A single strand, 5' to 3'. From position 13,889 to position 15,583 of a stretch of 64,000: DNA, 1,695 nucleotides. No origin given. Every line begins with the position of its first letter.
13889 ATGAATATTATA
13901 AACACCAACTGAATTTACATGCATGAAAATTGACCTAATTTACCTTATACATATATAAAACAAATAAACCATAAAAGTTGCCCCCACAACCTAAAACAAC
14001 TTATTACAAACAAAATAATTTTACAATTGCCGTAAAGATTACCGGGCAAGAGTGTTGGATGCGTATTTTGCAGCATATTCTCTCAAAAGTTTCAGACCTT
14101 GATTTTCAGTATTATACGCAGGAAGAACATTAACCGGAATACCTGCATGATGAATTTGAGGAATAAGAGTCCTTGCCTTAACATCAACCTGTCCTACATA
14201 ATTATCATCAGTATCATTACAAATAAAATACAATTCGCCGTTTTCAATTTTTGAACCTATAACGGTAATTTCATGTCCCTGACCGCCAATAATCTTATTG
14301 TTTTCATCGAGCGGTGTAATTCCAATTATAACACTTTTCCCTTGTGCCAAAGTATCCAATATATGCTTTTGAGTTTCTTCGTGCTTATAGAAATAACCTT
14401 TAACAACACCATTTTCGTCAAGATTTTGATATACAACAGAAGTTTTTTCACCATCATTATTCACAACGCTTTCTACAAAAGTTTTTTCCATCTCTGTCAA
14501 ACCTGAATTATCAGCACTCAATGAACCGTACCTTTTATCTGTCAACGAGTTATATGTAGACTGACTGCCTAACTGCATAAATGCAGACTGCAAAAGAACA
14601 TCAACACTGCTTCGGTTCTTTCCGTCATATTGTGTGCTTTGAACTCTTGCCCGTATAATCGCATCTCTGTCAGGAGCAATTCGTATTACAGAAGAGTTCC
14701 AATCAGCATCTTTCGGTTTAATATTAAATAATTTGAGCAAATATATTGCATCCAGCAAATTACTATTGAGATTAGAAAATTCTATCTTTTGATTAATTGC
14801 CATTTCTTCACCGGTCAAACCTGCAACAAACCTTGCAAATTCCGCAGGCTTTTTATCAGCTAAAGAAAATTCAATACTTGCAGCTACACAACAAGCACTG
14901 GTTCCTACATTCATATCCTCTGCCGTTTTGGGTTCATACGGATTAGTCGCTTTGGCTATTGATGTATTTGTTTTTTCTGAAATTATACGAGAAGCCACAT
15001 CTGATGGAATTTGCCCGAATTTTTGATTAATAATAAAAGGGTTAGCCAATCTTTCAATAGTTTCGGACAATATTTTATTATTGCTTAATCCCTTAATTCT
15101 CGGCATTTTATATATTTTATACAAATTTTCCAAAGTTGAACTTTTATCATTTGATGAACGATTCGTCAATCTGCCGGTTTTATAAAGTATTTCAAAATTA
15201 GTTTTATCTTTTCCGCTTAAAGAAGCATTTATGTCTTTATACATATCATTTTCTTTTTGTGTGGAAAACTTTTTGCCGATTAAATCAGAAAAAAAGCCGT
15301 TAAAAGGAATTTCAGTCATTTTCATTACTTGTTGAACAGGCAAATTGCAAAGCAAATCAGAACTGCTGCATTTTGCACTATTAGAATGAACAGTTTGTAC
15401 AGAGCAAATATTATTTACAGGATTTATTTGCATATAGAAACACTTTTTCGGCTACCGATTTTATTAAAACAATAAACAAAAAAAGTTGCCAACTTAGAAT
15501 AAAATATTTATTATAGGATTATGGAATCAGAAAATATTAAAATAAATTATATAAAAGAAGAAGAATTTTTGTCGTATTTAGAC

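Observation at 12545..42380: Recurrent N-terminal tag M-x-[IV]-x-x-[IV]-N ... F-x-G on at least nine unrelated, Sec-signal-less proteins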

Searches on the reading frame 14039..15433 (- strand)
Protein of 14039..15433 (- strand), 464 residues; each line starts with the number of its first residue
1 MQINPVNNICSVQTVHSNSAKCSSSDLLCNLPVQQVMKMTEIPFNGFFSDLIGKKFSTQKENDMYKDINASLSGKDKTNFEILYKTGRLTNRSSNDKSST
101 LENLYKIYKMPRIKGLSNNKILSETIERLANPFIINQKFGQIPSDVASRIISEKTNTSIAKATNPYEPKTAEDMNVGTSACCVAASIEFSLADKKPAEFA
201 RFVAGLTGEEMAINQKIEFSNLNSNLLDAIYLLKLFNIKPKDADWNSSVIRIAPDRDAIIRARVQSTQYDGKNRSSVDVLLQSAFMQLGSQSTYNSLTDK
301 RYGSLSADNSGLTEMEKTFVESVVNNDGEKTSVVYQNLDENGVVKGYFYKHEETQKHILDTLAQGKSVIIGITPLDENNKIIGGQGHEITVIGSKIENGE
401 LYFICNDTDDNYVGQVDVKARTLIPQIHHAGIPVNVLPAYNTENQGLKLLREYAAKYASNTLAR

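Call 4: search_protein_families(library=pfam, proteins=[window:14039-15433:-], max_evalue=0.01)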
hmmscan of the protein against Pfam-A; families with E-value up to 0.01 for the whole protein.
window:14039-15433:- (464 aa): 0 families

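Call 7: search_protein_families(library=ncbifam, proteins=[window:14039-15433:-], max_evalue=0.1)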
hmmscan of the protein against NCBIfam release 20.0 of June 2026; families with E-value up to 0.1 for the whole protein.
window:14039-15433:- (464 aa): 1 family
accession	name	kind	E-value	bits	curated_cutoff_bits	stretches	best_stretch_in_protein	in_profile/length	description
NF001626.0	PRK00411.1-5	equivalog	0.0016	17.3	417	1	294-343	277-326/374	ORC1-type DNA replication protein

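Call 9: find_homologous_proteins(query=window:14039-15433:-, max_evalue=0.001)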
Query window:14039-15433:- (464 aa): 1987 proteins with E <= 0.001 among 8000 candidates; the best 120 are listed.
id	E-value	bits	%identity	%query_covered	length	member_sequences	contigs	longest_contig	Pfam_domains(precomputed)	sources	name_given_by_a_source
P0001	0.0e+0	1025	100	100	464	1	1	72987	-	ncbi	-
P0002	2.0e-193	661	65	99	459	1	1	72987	-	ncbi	-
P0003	2.0e-185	635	69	90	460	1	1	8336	-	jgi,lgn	-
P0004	2.8e-171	588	62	95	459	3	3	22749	-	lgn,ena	-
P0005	8.3e-171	586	63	89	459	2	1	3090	-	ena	-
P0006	1.8e-170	585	62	92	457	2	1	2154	-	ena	-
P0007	2.0e-169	582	60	100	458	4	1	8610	-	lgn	-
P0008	4.2e-167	574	63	88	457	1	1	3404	-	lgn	-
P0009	9.8e-166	570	59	98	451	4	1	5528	-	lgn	-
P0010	1.1e-165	570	61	91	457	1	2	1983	-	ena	-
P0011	8.3e-163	560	57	100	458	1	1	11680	-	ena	-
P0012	2.5e-162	559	58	98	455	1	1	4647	-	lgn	-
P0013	1.2e-159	550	61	88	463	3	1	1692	-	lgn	-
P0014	1.4e-158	546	61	90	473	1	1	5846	-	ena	-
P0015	3.7e-155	535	58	97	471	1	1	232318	-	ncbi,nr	ncbi:MAG: hypothetical protein K6A44_06545 [bacterium]|nr:hypothetical protein [bacterium]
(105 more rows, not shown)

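Call 14: find_related_loci(query=A1, collection=genome_contigs, flank=10000)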
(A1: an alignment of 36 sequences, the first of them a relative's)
Query A1 (464 aa) in genome_contigs; peptide patterns used: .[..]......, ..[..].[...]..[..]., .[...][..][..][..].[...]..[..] (x = any residue, [..] = any of these).
599 stretches matched a pattern (row limit reached: there are more); 565 encode a relative of the query (tblastn E <= 1e-3); the best 80 are kept; 80 distinct loci.
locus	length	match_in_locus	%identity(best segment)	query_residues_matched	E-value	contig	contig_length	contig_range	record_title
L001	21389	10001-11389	58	1-452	8e-167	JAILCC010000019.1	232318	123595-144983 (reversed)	MAG: bacterium isolate RUI575 k141_3638566_flag=0_multi=19.9983_len=232318, whole genome shotgun sequence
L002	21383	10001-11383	47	2-458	5e-134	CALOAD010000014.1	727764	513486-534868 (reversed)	MAG: Candidatus Gastranaerophilales bacterium isolate LOGT_bin.0241 genome assembly, contig: contig_21841, whole genome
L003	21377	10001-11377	45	38-462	7e-119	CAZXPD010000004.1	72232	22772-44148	MAG TPA_asm: uncultured Gammaproteobacteria bacterium isolate binchicken_co20_413 genome assembly, contig: NODE_949_leng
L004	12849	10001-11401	42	55-461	2e-111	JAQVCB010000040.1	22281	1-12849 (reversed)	MAG: Candidatus Gastranaerophilales bacterium isolate STD2_79 NODE_8401_length_22281_cov_5.419789_Sandtown_D2, whole gen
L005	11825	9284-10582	45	10-453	1e-108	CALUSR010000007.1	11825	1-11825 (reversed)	MAG: Candidatus Gastranaerophilales bacterium isolate BRZ_CV__bin38 genome assembly, contig: BRZ_CV__NODE_6952_length_11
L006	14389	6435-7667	44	41-454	2e-106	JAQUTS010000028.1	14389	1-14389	MAG: Candidatus Gastranaerophilales bacterium isolate STD2_125 NODE_15878_length_14389_cov_2.875614_Sandtown_D2, whole g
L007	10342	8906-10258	42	2-453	1e-106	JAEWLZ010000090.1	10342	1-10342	MAG: Cyanobacteria bacterium OH_PDB_112 k127_218345, whole genome shotgun sequence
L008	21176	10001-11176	46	42-437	3e-106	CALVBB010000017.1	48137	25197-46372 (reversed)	MAG: Candidatus Gastranaerophilales bacterium isolate BRZ_KD__bin7 genome assembly, contig: BRZ_KD__NODE_931_length_4813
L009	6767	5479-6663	47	64-439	1e-105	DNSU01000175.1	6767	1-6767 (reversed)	MAG TPA_asm: Cyanobacteria bacterium UBA9579 contig_15337, whole genome shotgun sequence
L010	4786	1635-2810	46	42-437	1e-105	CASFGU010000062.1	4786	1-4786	uncultured bacterium isolate SI.O36.metabat-bins.22 genome assembly, contig: SI.O36.metabat-bins.22.fa_k141_493696, whol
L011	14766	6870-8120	43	5-437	6e-105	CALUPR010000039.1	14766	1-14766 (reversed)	MAG: Candidatus Gastranaerophilales bacterium isolate BRZ_BR__bin61 genome assembly, contig: BRZ_BR__NODE_7642_length_14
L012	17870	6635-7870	43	18-437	4e-105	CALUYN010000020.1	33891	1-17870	MAG: Candidatus Gastranaerophilales bacterium isolate BRZ_FQ__bin50 genome assembly, contig: BRZ_FQ__NODE_1496_length_33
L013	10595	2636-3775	47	42-437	1e-104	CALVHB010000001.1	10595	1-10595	MAG: Candidatus Gastranaerophilales bacterium isolate E09__bin2 genome assembly, contig: E09__k127_3927224, whole genome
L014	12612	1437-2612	46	42-437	7e-104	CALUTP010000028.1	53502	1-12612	MAG: Candidatus Gastranaerophilales bacterium isolate E02__bin124 genome assembly, contig: E02__k127_5470719, whole geno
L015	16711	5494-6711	44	39-456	4e-104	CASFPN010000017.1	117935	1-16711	uncultured bacterium isolate SI.T13.metabat-bins.66 genome assembly, contig: SI.T13.metabat-bins.66.fa_k141_182488, whol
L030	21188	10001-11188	44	39-437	4e-102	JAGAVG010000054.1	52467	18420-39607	Bacterium isolate RGIG8805 Water_deer_Colon.Co__c1015806, whole genome shotgun sequence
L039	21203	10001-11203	44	55-440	1e-100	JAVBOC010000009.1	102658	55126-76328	MAG: Candidatus Gastranaerophilaceae bacterium isolate EPI_MAG_00098 c_000010579338, whole genome shotgun sequence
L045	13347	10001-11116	47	52-433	1e-100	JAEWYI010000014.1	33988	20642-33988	MAG: Cyanobacteria bacterium OH_SFB_17 k127_770012, whole genome shotgun sequence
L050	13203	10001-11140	46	52-436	2e-100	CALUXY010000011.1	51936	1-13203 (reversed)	MAG: Candidatus Gastranaerophilales bacterium isolate BRZ_E__bin107 genome assembly, contig: BRZ_E__NODE_1184_length_519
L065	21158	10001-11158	44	38-437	5e-99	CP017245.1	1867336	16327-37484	Candidatus Melainabacteria bacterium MEL.A1 chromosome, complete genome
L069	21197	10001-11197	45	39-437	4e-99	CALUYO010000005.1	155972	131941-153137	MAG: Candidatus Gastranaerophilales bacterium isolate BRZ_LG__bin75 genome assembly, contig: BRZ_LG__NODE_129_length_155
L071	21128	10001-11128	45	56-436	2e-99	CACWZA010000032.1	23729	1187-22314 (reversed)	uncultured bacterium isolate RUG11040 genome assembly, contig: RUG11040_asm_32, whole genome shotgun sequence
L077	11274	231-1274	48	75-437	8e-99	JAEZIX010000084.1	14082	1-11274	MAG: Cyanobacteria bacterium OH_CDB_20 k127_2163072, whole genome shotgun sequence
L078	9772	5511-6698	46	38-433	1e-98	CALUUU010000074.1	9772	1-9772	MAG: Candidatus Gastranaerophilales bacterium isolate BRZ_QC__bin21 genome assembly, contig: BRZ_QC__NODE_6783_length_97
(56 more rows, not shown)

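Call 15: search_solved_structures(query=A1, max_evalue=1)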
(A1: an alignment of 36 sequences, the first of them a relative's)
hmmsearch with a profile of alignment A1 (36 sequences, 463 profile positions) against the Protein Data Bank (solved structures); distinct sequences matched with E-value up to 1: 0.

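Call 24: search_protein_families(library=pfam, proteins=[L065:6625-7113:+, L065:7116-7949:+, L065:7949-8785:+, L065:8801-9772:-, L065:11407-13035:+, L065:13040-13702:-, L065:13730-14806:-, L065:5716-6537:+, L065:3658-5634:-, L065:17396-19660:-], max_evalue=0.01)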
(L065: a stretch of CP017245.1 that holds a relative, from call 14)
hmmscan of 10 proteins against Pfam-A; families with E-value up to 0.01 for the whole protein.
L065:6625-7113:+ (162 aa): 2 families
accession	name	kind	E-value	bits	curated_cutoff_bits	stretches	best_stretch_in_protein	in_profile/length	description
PF16789.10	YscO-like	-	4.5e-05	23.9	27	1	4-52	3-51/161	YscO-like protein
PF02050.21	FliJ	-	0.0082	16.8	28.4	1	19-132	1-118/123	Flagellar FliJ protein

L065:7116-7949:+ (277 aa): 1 family
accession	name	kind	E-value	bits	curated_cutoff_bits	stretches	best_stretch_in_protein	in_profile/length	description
PF02120.21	Flg_hook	-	9.8e-07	29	29.8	1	210-269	27-85/85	Flagellar hook-length control protein FliK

L065:7949-8785:+ (278 aa): 1 family
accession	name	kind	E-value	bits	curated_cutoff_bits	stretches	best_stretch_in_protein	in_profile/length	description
PF22692.1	LlgE_F_G_D1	-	1.8e-10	41.3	27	1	73-178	2-62/64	Flagellar hook protein FlgE/F/G D1 domain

L065:8801-9772:- (323 aa): 1 family
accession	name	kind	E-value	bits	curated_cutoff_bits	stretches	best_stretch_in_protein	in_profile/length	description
PF20469.4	OLD-like_TOPRIM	-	8.5e-17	61.9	23.2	1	143-206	4-67/67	Overcoming lysogenization defect protein-like, TOPRIM domain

L065:11407-13035:+ (542 aa): 2 families
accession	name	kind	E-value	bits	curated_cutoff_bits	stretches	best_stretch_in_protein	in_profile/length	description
PF02872.23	5_nucleotid_C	-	9.3e-19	68.5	23.6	1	365-497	27-153/158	5'-nucleotidase, C-terminal domain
PF00149.33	Metallophos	-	1.1e-10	42.8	21.5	1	61-263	3-190/191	Calcineurin-like phosphoesterase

L065:13040-13702:- (220 aa): 3 families
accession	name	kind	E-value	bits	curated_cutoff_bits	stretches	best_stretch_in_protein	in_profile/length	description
PF04545.22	Sigma70_r4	-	3e-10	39.9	24.1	1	161-209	1-49/50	Sigma-70, region 4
PF08281.18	Sigma70_r4_2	-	1.9e-09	37.5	25.7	1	156-198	2-44/54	Sigma-70, region 4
PF13412.12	HTH_24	-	0.0038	17.2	21.9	0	181-202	18-39/48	Winged helix-turn-helix DNA-binding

L065:13730-14806:- (358 aa): 1 family
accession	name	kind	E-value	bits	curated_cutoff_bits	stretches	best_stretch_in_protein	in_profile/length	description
PF01312.24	Bac_export_2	-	1.8e-114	382.9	24.4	1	4-345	1-335/335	FlhB HrpN YscU SpaS Family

L065:5716-6537:+ (273 aa): 1 family
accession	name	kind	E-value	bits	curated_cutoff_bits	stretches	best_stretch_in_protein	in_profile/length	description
PF17082.10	Spc29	-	0.0023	18.3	31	1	105-189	115-188/245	Spindle Pole Component 29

L065:3658-5634:- (658 aa): 2 families
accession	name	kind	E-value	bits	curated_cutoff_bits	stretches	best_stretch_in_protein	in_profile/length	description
PF01074.27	Glyco_hydro_38N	-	6.3e-24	85.2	25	1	21-271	2-258/270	Glycosyl hydrolases family 38 N-terminal domain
PF09261.16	Alpha-mann_mid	-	9e-13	48.6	31.1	1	285-368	4-91/96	Alpha mannosidase middle domain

L065:17396-19660:- (754 aa): 3 families
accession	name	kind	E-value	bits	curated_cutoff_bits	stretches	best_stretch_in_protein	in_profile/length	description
PF02880.22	PGM_PMM_III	-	2.7e-08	34.4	20.7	1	427-574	9-111/115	Phosphoglucomutase/phosphomannomutase, alpha/beta/alpha domain III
PF02878.22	PGM_PMM_I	-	4.3e-08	33.4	22.5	1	96-219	19-133/138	Phosphoglucomutase/phosphomannomutase, alpha/beta/alpha domain I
PF02879.22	PGM_PMM_II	-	0.0006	20.8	29.3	0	260-318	6-61/103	Phosphoglucomutase/phosphomannomutase, alpha/beta/alpha domain II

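Call 32: predict_structure(alignment_id=A1)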
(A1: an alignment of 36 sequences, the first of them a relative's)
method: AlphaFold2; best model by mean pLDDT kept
length: 464 residues; sequences in the alignment: 36
mean_pLDDT: 83.4   pTM: 0.82
mean pLDDT of the five models: 83.4, 82.6, 82.4, 82.2, 81.3
residues with pLDDT >= 90: 301; 70-90: 82; 50-70: 24; < 50: 57
segments of 3 or more residues with pLDDT < 50: 1-52, 462-464
pLDDT, mean of each block of 10 residues (from residue 1): 26 28 29 32 39 74 97 97 96 97 98 95 97 90 92 74 78 89 92 97 97 96 91 93 94 95 86 90 96 94 83 90 93 91 92 97 95 91 81 96 90 91 95 86 59 71 47
secondary structure, 60 per line:
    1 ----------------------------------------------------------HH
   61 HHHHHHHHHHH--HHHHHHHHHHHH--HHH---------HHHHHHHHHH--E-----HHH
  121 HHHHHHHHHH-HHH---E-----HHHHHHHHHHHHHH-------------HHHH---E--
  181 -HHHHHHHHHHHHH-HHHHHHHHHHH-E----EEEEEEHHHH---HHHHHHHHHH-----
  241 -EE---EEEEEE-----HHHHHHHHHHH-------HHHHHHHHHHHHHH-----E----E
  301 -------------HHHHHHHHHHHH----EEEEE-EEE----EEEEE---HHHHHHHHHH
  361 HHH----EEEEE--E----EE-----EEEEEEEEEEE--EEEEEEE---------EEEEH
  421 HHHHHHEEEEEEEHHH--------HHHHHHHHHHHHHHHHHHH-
elements in order: H59-71 H74-85 H100-109 H118-130 H144-157 H171-174 H182-194 H196-206 E213-218 H219-222 H226-235 E247-252 H258-268 H276-289 H314-325 E330-334 E336-338 E343-347 H351-363 E368-372 E387-397 E400-406 E416-419 H420-426 E427-433 H445-463
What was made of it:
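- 15296..15433 (-): Tag of the 464-aa Cys/His (papain-like) protein (gene 14039-15433): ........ … IPFNG(FF), residues 1-46. Call 32 (AlphaFold2: residues 1-52 have pLDDT below 50, the rest above 90).
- On Papain-like (clan CA) cysteine hydrolase: Helix 182-194 and strand 387-397 appear in the model (call 32).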

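Call 36: fold_search(model_id=the predicted structure, library=pdb)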
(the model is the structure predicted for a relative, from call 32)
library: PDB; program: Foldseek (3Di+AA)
matches with E <= 10: 549; with E <= 0.001: 0
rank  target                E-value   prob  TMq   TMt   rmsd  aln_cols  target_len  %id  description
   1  8jcs_A                2.8e-03  0.97  0.17  0.33  12.4       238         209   13  Crystal structure of Procerain-B from Calotropis gigantea (released 2024-05-22)
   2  5wdk_C                3.6e-03  0.84  0.19  0.24  20.1       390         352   12  A processive dipeptidyl aminopeptidase secreted from an established commensal bacterium P. distasonis (released 2018-07-11)
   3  6w4n_D                3.8e-03  0.80  0.19  0.24  21.5       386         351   12  Co-crystal structure of Pd_dinase with probe glycine-propargylglycine-AOMK (released 2021-03-17)
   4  5wdk_A                6.6e-03  0.72  0.19  0.24  21.3       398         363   11  A processive dipeptidyl aminopeptidase secreted from an established commensal bacterium P. distasonis (released 2018-07-11)
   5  8z78_B                8.1e-03  0.85  0.17  0.32  12.2       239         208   12  Crystal structure of Procerain-B from Calotropis gigantea with glycerol (released 2025-04-23)
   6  5qbu_B                9.5e-03  0.95  0.18  0.33  11.2       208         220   10  Crystal structure of human Cathepsin-S with bound ligand (released 2017-12-20)
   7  8jcs_B                9.5e-03  0.92  0.17  0.34  12.5       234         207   14  Crystal structure of Procerain-B from Calotropis gigantea (released 2024-05-22)
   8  3qt4                  9.5e-03  0.77  0.21  0.29  20.3       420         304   11  Structure of digestive procathepsin L 3 of Tenebrio molitor larval midgut (released 2012-02-22)
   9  6yyn_AAA              1.0e-02  1.00  0.16  0.30   5.2       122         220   11  Structure of Cathepsin S in complex with Compound 14 (released 2021-05-12)
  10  5qbu_A                1.0e-02  0.94  0.18  0.33  11.2       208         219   10  Crystal structure of human Cathepsin-S with bound ligand (released 2017-12-20)
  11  4mzs_A                1.1e-02  0.92  0.17  0.32  11.5       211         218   11  Mouse cathepsin s with covalent ligand (3S,4S)-1-[(2-CHLOROPHENYL)SULFONYL]-N-[(2E)-2-IMINOETHYL]-4-(MORPHOLIN-4-YLCAR (released 2014-08-20)
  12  2c0y                  1.2e-02  0.63  0.20  0.28  20.6       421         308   12  THE CRYSTAL STRUCTURE OF A CYS25ALA MUTANT OF HUMAN PROCATHEPSIN S (released 2006-11-08)
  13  8z6p_A                1.4e-02  0.93  0.18  0.34  11.2       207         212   13  Crystal structure of Procerain-B from Calotropis gigantea (released 2025-04-23)
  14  8z78_A                1.4e-02  0.85  0.17  0.33  12.4       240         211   13  Crystal structure of Procerain-B from Calotropis gigantea with glycerol (released 2025-04-23)
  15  8jcq                  1.4e-02  0.85  0.17  0.32  12.3       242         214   13  Crystal structure of calotropain FI from Calotropis gigantea (released 2024-05-22)
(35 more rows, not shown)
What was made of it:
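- On Peptidase C39: The best Foldseek matches are C1 (procerain, cathepsin S) and C10 (SpeB), at E about 3e-3 and with low TM-scores (call 36).
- On Papain-like (clan CA) cysteine hydrolase: The fold match is weak (call 36).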
